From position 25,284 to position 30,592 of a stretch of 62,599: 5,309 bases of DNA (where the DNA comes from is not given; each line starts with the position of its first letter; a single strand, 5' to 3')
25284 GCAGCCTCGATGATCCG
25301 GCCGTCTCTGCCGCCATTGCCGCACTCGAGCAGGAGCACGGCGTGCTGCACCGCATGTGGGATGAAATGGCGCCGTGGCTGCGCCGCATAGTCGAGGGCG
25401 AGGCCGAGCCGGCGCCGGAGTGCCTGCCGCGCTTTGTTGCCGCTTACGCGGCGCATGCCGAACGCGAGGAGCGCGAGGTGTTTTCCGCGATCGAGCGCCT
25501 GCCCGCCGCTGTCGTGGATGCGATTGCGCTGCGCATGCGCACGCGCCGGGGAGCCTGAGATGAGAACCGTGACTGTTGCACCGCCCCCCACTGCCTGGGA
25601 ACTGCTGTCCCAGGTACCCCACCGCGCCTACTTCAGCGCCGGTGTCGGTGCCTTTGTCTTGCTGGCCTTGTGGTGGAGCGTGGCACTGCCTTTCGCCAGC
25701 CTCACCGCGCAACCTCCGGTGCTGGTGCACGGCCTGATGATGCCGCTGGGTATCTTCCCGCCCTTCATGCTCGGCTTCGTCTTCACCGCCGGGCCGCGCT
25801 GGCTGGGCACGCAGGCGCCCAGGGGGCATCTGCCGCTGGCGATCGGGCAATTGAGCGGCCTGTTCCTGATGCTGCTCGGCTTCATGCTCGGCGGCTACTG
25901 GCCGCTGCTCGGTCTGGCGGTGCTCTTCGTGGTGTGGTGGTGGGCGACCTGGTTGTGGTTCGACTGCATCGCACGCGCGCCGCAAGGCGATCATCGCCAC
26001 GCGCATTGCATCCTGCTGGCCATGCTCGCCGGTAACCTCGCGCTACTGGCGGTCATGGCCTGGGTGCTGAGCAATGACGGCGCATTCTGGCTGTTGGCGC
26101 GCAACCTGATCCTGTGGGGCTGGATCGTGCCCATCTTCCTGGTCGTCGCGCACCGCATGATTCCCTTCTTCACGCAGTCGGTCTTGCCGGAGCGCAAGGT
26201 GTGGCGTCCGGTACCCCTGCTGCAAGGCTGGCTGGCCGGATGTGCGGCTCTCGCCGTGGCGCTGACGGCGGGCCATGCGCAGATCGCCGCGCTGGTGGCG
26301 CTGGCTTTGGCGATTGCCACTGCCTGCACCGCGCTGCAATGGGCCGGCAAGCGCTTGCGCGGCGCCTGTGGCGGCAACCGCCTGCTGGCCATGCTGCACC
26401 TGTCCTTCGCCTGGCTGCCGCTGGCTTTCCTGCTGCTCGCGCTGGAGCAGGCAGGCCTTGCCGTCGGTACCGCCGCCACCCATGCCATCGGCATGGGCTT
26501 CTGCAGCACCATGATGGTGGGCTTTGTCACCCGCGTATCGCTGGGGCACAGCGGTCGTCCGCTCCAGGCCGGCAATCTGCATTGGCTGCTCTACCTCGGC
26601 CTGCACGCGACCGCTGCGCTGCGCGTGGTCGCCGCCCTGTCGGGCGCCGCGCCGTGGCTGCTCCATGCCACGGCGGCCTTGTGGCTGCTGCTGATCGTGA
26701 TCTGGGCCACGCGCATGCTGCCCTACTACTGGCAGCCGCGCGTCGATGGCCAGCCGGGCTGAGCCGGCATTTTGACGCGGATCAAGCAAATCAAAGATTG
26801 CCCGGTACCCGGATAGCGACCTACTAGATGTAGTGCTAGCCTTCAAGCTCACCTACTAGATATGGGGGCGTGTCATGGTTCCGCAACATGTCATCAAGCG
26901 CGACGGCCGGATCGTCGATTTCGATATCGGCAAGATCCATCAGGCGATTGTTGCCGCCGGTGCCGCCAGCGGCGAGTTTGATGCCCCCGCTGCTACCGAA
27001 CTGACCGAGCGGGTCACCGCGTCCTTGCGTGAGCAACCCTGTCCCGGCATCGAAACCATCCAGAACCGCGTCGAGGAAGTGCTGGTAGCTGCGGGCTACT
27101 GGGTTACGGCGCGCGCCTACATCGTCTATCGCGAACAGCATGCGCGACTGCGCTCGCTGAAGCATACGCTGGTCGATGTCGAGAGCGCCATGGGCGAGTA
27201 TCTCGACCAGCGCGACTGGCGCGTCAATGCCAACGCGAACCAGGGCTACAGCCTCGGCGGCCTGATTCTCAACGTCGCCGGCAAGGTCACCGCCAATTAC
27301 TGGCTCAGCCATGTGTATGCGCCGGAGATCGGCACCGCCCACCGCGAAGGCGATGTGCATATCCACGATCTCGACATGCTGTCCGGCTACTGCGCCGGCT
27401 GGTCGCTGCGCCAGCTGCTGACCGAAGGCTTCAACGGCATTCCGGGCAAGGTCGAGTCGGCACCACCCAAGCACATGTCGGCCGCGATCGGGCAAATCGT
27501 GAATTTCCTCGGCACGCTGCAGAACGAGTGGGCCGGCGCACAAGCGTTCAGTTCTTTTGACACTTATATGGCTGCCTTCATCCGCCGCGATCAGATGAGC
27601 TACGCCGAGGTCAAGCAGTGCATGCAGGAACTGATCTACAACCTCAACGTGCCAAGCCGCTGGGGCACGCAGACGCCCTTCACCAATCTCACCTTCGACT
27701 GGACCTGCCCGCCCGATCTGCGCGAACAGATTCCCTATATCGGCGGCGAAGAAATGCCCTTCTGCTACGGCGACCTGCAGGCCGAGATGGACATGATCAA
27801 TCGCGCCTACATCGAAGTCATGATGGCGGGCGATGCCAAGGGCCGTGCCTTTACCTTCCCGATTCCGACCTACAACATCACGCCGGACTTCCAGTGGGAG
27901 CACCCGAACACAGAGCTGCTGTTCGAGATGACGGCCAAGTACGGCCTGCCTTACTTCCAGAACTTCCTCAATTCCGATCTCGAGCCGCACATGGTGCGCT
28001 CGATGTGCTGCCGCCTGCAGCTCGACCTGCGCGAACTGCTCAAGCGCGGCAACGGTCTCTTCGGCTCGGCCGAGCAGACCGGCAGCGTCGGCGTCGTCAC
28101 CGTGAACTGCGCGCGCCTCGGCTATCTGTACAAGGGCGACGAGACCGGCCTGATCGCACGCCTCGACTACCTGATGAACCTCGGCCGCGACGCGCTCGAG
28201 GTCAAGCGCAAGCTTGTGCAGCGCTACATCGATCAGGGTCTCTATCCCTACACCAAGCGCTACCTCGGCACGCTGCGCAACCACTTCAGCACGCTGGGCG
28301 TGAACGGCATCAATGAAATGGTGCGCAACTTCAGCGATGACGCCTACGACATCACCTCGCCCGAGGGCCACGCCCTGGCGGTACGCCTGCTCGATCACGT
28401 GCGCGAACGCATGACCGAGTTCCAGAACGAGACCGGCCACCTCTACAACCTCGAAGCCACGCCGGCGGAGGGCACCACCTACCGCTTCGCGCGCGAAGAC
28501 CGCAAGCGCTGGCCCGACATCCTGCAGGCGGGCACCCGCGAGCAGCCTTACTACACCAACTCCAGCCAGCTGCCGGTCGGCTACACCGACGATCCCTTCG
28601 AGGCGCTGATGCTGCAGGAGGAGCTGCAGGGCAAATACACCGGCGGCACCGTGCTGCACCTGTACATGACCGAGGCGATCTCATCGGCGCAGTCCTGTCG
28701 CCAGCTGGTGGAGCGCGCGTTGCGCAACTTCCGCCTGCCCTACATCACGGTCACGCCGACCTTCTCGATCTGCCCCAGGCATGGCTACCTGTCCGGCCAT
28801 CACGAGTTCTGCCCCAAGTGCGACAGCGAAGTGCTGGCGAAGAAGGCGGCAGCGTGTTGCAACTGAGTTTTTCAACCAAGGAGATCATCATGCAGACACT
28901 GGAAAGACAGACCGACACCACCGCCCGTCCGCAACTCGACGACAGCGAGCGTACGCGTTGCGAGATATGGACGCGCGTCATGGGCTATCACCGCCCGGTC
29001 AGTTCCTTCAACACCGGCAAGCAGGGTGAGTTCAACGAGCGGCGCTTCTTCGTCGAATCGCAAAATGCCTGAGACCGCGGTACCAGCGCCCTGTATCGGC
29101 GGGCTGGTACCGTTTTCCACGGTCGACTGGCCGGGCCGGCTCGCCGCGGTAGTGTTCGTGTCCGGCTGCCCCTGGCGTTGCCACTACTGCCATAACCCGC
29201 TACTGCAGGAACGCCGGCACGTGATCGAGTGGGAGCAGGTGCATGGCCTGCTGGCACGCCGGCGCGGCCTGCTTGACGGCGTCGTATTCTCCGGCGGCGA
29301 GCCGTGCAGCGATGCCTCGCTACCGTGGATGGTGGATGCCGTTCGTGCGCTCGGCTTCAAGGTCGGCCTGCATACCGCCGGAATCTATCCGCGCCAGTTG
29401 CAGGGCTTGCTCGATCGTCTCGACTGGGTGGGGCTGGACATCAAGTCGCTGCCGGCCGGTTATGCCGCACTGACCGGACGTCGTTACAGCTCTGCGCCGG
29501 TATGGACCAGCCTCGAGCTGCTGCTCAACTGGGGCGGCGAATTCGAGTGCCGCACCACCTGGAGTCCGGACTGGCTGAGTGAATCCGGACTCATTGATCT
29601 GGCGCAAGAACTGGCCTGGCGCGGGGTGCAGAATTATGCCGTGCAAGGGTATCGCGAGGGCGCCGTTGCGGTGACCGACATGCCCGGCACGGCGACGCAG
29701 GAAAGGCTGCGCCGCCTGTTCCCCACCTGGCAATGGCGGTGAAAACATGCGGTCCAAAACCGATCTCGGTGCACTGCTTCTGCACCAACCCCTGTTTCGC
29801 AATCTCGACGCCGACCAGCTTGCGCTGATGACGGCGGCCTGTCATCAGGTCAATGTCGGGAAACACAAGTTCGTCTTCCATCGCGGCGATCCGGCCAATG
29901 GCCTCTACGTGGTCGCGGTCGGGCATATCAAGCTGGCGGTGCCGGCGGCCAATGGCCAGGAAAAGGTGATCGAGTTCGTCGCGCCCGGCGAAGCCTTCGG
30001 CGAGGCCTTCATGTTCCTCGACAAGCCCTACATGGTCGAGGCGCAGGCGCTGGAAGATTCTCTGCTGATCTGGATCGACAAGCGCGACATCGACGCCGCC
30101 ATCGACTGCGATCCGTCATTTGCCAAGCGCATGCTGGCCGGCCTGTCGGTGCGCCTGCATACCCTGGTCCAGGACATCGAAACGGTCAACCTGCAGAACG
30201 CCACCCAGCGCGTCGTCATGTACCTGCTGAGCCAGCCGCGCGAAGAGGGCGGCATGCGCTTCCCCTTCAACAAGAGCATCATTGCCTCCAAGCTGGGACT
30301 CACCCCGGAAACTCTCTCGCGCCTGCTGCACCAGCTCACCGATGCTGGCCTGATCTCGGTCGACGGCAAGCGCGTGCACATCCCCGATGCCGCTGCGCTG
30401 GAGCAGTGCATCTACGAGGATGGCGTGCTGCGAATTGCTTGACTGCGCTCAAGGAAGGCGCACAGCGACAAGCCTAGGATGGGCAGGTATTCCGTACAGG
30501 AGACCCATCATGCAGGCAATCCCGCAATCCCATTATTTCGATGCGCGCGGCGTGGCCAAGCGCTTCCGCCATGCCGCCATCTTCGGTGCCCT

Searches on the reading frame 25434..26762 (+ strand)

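Call 72: search_protein_families(library=pfam, proteins=[window:25434-26762:+], max_evalue=0.0001)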
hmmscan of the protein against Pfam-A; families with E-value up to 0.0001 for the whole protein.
window:25434-26762:+ (442 aa): 1 family
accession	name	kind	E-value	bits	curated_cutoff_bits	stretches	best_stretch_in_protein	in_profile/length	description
PF05940.17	NnrS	-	1.6e-56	192.8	28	1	59-436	3-371/371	NnrS protein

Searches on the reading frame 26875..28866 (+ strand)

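Call 72: search_protein_families(library=pfam, proteins=[window:26875-28866:+], max_evalue=0.0001)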
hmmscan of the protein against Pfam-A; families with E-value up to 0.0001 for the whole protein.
window:26875-28866:+ (663 aa): 2 families
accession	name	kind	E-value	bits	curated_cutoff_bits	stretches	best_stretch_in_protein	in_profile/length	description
PF13597.11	NRDD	-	1.3e-175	585.8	26.2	1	120-652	2-530/562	Anaerobic ribonucleoside-triphosphate reductase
PF03477.21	ATP-cone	-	3.7e-21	75.9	25.8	1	5-90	2-87/88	ATP cone domain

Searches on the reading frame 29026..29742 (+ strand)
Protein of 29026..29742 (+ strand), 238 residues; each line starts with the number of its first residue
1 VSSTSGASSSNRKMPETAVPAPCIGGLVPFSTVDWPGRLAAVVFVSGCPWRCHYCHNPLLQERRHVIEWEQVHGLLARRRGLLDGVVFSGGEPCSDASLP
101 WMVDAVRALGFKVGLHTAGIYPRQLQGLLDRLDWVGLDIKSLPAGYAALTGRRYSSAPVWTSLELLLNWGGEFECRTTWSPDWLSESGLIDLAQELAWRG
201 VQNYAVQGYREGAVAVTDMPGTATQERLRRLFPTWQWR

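Call 72: search_protein_families(library=pfam, proteins=[window:29026-29742:+], max_evalue=0.0001)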
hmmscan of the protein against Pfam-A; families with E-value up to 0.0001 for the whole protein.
window:29026-29742:+ (238 aa): 2 families
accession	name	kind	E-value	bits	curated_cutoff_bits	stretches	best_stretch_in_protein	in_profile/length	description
PF04055.27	Radical_SAM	-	1.9e-13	51.3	29.5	1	43-167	2-137/166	Radical SAM superfamily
PF13353.11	Fer4_12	-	1.6e-06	28.9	22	1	41-98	8-68/137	4Fe-4S single cluster domain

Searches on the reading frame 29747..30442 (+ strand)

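Call 72: search_protein_families(library=pfam, proteins=[window:29747-30442:+], max_evalue=0.0001)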
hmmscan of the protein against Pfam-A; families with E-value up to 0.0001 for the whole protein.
window:29747-30442:+ (231 aa): 2 families
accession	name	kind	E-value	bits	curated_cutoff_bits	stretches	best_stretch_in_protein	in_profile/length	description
PF00027.35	cNMP_binding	-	6.1e-18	65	27.5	1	36-119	3-86/89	Cyclic nucleotide-binding domain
PF13545.12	HTH_Crp_2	-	1.3e-15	57.5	27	1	154-220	1-69/70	Crp-like helix-turn-helix domain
